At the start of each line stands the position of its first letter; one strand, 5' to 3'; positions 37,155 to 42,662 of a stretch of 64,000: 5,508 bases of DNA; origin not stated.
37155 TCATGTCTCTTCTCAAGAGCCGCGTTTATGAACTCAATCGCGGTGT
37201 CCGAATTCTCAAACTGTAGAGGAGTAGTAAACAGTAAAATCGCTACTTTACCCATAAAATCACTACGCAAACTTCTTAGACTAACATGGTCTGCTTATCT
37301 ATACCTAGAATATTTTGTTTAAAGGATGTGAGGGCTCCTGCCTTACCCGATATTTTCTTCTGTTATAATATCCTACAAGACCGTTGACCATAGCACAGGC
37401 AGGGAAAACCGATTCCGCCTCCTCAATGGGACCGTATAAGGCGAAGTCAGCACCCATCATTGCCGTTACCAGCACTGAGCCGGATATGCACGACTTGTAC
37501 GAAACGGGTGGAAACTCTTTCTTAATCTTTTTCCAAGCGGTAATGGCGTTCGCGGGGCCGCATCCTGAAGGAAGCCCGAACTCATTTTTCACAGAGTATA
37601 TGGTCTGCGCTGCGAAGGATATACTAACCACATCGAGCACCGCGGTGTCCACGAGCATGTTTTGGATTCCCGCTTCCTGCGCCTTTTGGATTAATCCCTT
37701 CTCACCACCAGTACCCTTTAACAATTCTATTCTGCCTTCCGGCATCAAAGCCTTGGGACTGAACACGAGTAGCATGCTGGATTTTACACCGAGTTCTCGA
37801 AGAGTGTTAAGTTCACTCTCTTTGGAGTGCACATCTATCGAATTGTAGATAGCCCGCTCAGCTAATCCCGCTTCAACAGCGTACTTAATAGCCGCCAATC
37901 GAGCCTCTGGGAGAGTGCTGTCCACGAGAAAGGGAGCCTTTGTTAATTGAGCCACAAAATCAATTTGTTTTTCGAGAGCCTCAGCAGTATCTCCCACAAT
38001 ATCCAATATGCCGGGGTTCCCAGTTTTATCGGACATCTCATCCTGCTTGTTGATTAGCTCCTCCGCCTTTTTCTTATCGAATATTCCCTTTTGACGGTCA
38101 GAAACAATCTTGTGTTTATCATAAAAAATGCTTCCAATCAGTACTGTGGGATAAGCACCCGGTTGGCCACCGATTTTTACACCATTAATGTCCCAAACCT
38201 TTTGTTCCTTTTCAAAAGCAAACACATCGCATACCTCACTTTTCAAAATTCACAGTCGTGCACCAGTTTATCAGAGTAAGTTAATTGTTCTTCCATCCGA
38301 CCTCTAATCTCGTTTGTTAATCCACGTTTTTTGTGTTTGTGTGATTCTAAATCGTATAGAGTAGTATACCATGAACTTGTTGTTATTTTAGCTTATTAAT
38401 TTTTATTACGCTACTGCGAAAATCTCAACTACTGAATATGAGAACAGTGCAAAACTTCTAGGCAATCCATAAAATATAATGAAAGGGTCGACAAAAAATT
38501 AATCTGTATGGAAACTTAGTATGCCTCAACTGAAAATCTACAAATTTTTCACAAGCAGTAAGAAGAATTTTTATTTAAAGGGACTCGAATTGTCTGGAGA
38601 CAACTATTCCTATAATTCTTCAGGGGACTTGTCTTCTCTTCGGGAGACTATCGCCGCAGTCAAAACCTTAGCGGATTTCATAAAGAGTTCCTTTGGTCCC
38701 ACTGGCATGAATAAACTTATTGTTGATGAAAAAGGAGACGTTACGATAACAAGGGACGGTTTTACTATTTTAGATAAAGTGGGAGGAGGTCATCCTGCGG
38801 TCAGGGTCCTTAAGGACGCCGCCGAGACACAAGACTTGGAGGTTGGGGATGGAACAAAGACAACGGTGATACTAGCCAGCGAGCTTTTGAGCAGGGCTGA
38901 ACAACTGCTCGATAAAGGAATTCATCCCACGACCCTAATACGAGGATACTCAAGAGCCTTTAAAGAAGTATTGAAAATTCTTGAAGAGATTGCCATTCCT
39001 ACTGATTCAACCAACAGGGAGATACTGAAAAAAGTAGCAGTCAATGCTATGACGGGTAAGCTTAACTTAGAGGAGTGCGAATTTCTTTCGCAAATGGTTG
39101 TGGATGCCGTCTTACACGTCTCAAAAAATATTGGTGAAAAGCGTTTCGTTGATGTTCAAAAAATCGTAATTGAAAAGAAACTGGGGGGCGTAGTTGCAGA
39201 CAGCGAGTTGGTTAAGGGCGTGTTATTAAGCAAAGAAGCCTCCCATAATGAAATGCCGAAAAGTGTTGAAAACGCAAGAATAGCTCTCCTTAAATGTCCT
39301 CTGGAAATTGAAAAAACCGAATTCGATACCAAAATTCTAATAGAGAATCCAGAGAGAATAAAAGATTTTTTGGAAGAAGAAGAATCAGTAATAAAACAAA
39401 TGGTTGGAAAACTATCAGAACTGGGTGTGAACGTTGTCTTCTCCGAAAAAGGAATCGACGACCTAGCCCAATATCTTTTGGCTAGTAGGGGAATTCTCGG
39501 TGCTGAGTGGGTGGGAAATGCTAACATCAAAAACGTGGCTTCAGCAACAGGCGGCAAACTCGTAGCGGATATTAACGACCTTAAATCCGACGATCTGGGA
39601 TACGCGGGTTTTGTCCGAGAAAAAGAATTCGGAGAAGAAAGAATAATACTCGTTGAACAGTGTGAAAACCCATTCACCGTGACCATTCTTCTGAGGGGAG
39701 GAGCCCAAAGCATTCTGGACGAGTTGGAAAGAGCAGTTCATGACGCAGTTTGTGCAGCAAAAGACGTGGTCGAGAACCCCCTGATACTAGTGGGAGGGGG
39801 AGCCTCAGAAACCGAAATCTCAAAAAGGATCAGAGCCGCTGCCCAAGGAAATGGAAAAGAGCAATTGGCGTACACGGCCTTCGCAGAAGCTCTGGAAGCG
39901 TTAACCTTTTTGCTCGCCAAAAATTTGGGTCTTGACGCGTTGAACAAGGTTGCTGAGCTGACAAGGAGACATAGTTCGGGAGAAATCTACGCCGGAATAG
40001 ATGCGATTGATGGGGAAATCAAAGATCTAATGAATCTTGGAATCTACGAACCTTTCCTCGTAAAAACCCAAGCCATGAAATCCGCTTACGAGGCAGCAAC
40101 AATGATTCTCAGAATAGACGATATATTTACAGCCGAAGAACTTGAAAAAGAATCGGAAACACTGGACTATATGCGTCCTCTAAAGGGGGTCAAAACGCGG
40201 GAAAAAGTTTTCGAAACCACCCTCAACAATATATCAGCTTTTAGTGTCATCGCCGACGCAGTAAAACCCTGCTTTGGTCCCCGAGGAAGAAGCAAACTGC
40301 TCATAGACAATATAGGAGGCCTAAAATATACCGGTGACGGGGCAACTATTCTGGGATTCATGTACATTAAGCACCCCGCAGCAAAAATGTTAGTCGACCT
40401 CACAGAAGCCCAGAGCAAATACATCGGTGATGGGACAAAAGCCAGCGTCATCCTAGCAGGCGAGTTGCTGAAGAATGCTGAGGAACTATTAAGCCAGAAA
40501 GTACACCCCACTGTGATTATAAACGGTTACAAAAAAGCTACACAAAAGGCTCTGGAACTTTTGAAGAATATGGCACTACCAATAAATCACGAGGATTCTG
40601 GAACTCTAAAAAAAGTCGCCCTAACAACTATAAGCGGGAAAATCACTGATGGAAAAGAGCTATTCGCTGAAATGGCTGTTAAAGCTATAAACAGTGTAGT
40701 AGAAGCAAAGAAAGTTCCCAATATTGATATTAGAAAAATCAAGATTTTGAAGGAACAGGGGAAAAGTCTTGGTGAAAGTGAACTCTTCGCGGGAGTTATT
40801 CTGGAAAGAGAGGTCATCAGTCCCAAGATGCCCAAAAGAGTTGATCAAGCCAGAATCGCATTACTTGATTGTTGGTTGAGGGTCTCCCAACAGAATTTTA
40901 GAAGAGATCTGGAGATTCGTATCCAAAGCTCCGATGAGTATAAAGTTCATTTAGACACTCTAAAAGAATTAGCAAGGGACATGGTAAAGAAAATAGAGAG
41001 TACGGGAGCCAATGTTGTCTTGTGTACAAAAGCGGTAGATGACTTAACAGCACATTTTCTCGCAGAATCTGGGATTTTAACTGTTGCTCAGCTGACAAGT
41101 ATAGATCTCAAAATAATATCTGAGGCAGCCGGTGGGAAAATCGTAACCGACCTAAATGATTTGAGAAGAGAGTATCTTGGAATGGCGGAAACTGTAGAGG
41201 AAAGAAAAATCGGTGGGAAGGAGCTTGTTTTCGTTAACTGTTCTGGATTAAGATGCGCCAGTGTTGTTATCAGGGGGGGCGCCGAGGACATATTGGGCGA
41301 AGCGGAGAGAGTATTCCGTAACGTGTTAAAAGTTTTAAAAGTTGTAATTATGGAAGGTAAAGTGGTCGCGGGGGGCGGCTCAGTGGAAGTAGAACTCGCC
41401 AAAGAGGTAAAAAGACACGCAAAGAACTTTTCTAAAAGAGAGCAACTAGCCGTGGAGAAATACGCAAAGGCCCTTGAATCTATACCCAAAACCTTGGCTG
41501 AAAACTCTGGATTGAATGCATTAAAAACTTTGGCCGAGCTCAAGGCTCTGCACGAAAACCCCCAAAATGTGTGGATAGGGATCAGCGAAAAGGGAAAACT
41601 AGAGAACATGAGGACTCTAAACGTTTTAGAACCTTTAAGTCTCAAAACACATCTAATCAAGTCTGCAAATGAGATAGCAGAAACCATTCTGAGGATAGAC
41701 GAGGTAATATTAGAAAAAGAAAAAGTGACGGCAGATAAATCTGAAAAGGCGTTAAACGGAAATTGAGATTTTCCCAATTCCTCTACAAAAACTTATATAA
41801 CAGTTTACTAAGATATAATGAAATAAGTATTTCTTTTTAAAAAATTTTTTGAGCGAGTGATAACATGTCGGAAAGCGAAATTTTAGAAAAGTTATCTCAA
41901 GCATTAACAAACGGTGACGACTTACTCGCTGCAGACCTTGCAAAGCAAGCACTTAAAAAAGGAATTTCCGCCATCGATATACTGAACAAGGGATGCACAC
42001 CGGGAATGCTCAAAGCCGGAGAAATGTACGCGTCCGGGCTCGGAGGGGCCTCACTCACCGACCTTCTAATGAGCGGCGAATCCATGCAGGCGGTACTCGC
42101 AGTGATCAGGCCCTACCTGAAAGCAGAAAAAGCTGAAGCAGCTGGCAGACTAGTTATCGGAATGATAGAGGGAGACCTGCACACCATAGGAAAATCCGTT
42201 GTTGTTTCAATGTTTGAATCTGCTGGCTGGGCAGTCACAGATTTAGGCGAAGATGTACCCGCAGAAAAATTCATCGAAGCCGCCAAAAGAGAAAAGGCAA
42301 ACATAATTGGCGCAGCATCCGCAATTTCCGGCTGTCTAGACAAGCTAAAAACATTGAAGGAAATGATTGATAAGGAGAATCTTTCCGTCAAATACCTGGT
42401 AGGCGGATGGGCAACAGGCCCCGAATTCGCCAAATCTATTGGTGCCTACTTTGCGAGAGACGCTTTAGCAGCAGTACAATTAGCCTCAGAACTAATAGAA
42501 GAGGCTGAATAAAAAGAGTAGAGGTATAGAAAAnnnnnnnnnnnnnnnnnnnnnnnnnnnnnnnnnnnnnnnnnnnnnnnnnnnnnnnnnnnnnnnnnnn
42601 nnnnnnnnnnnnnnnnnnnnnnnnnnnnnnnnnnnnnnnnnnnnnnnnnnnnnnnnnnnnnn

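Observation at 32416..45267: Corrinoid demethylation module packaged with its own chaperonins, a DsrEFH relay and a lipoyl carrier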

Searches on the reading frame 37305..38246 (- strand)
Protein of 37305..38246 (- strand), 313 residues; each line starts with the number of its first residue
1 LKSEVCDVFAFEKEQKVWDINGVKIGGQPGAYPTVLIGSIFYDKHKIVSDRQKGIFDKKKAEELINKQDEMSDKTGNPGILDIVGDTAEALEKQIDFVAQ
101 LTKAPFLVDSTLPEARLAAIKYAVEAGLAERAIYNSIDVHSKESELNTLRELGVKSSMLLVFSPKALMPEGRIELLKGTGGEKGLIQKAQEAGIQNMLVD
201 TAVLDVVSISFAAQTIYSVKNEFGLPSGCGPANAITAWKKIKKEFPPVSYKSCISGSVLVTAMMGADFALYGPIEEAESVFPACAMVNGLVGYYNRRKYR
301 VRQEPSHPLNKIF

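Call 3: search_protein_families(library=pfam, proteins=[window:37305-38246:-], max_evalue=0.01)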
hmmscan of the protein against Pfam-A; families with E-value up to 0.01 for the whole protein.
window:37305-38246:- (313 aa): 1 family
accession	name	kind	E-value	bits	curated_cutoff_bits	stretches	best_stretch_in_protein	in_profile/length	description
PF02007.24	MtrH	-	1.3e-101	340.1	22.8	1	13-296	1-292/299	Tetrahydromethanopterin S-methyltransferase MtrH subunit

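Call 8: search_protein_families(library=ncbifam, proteins=[window:37305-38246:-], max_evalue=0.001)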
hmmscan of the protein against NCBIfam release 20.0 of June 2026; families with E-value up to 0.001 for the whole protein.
window:37305-38246:- (313 aa): 3 families
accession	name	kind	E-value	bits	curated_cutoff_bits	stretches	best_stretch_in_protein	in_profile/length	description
NF002142.0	PRK00979.1-1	subfamily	9.5e-102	340.1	287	1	11-313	2-299/306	tetrahydromethanopterin S-methyltransferase subunit H family protein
NF047990.1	Co_MTase_MtgA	equivalog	3.2e-97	325.8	550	1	9-313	2-306/306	[methyl-Co(III) glycine betaine-specific corrinoid protein]--tetrahydrofolate methyltransferase MtgA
TIGR01114.1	mtrH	equivalog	6.6e-93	311.3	271.4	1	9-311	2-312/314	tetrahydromethanopterin S-methyltransferase subunit H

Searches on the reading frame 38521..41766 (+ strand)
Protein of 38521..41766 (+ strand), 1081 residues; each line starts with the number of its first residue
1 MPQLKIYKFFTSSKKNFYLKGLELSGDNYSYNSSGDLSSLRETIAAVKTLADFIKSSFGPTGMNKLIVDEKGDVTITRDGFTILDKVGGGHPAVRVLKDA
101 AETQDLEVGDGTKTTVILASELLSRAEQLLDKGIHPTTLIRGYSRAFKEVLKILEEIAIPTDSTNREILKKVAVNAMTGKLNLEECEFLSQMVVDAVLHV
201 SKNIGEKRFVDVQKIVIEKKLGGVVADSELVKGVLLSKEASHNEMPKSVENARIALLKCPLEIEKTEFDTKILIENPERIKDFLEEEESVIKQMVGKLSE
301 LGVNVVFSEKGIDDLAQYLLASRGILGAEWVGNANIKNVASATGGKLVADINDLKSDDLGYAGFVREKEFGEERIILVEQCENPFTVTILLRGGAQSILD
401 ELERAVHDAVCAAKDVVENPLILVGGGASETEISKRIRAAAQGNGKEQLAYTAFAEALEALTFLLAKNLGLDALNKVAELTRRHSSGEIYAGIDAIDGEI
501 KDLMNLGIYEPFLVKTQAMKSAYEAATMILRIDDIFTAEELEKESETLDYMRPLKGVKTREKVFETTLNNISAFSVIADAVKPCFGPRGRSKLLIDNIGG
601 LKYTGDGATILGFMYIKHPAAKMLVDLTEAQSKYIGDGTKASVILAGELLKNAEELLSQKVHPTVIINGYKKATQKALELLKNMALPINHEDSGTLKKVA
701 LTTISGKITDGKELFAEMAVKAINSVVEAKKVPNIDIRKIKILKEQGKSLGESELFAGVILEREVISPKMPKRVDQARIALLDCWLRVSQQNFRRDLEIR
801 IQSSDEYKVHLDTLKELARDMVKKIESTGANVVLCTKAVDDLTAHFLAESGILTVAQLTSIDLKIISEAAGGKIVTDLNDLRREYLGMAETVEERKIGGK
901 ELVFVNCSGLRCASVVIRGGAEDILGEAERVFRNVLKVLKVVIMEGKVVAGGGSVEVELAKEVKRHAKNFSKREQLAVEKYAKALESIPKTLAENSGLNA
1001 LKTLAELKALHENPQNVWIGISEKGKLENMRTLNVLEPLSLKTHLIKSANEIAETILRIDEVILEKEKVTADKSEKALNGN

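Call 3: search_protein_families(library=pfam, proteins=[window:38521-41766:+], max_evalue=0.01)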
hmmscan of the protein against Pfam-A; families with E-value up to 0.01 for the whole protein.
window:38521-41766:+ (1081 aa): 1 family
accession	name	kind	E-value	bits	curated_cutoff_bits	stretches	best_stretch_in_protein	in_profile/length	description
PF00118.29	Cpn60_TCP1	-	0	1018.8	34.3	2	50-538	1-488/490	TCP-1/cpn60 chaperonin family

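Call 8: search_protein_families(library=ncbifam, proteins=[window:38521-41766:+], max_evalue=0.001)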
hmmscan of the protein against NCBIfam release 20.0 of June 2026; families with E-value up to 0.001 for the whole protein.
window:38521-41766:+ (1081 aa): 18 families
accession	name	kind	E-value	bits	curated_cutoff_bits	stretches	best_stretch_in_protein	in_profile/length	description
NF041082.2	thermosome_alpha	equivalog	0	1102.6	450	2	40-538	19-518/519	thermosome subunit alpha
NF041083.2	thermosome_beta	equivalog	0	1101.9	400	2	39-538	18-519/520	thermosome subunit beta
TIGR02339.1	thermosome_arch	subfamily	0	1077.5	671.1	2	38-538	16-520/521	thermosome subunit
TIGR02340.1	chap_CCT_alpha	equivalog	4.9e-227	754.9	800.2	2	41-541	15-532/536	T-complex protein 1 subunit alpha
TIGR02344.1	chap_CCT_gamma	equivalog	1.9e-222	739.4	553.45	2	42-537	20-521/526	T-complex protein 1 subunit gamma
TIGR02343.1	chap_CCT_epsi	equivalog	2.3e-222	739.4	710.5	2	38-537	27-530/532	T-complex protein 1 subunit epsilon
TIGR02345.1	chap_CCT_eta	equivalog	2.2e-221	735.7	669.2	2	40-538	20-520/523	T-complex protein 1 subunit eta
TIGR02342.1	chap_CCT_delta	equivalog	2.2e-216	719.4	695.35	2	43-537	14-515/517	T-complex protein 1 subunit delta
TIGR02346.1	chap_CCT_theta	equivalog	1.6e-183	611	455.9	2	41-538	21-519/531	T-complex protein 1 subunit theta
TIGR02341.1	chap_CCT_beta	equivalog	6.3e-168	559.6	522.15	2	43-539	20-515/519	T-complex protein 1 subunit beta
TIGR02347.1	chap_CCT_zeta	equivalog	4e-158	527.2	587.15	2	38-539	16-526/531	T-complex protein 1 subunit zeta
NF009487.0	PRK12849.1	subfamily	9.4e-52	176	352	4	44-179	16-153/543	chaperonin GroEL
NF000592.1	PRK00013.1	subfamily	6.7e-41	140.3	397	4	44-176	15-150/524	chaperonin GroEL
TIGR02348.1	GroEL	equivalog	4.8e-39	134.2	582.1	4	44-177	15-151/526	chaperonin GroEL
NF009488.0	PRK12850.1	subfamily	1.3e-36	126.2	475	3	45-179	18-154/544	chaperonin GroEL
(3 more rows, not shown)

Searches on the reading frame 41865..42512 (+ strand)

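Call 3: search_protein_families(library=pfam, proteins=[window:41865-42512:+], max_evalue=0.01)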
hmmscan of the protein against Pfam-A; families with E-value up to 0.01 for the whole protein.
window:41865-42512:+ (215 aa): 2 families
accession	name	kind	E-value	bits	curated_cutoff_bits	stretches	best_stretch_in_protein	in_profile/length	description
PF02310.24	B12-binding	-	1.1e-16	61.1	32.1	1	95-203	2-119/121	B12 binding domain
PF02607.22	B12-binding_2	-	2.8e-14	53.5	23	1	7-81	2-73/74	B12 binding domain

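Call 8: search_protein_families(library=ncbifam, proteins=[window:41865-42512:+], max_evalue=0.001)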
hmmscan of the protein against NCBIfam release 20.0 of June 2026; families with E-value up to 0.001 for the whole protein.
window:41865-42512:+ (215 aa): 11 families
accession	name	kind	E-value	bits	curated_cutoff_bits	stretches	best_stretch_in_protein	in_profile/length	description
TIGR02370.1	pyl_corrinoid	subfamily_domain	5.8e-39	133.5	215.3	1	9-195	1-188/197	methyltransferase cognate corrinoid protein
NF047996.1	corrin_MtgC_2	exception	2.2e-37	128.6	370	1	5-213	3-212/212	glycine betaine-specific corrinoid protein MtgC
NF047995.1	corrinoid_MtgC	exception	5.7e-36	124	310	1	4-211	2-213/215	glycine betaine-specific corrinoid protein MtgC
NF041607.1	dimeth_corrin_MtbC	equivalog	4.3e-31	108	350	1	27-210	18-202/203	dimethylamine corrinoid protein MtbC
TIGR02082.1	metH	equivalog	1e-30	106.2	1010.85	1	4-213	644-860/1182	methionine synthase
NF040669.1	MtaC2_Meth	equivalog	1.1e-27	97.1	450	1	3-213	39-248/267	methanol--corrinoid protein MtaC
NF040655.1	MtaC_Meth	equivalog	3.4e-25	88.5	420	1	3-213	32-240/253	methanol--corrinoid protein MtaC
NF007024.0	PRK09490.1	equivalog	1.3e-23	82.8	1497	1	4-185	659-843/1234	methionine synthase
NF002612.0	PRK02261.1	equivalog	7.6e-12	45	110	1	95-181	5-92/148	methylaspartate mutase subunit S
TIGR01501.1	MthylAspMutase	equivalog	2e-08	34.1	135.8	1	96-181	4-90/134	methylaspartate mutase subunit S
NF052513.1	TransRegCarH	equivalog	0.00011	21.6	400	1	10-200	87-267/274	HTH-type transcriptional repressor CarH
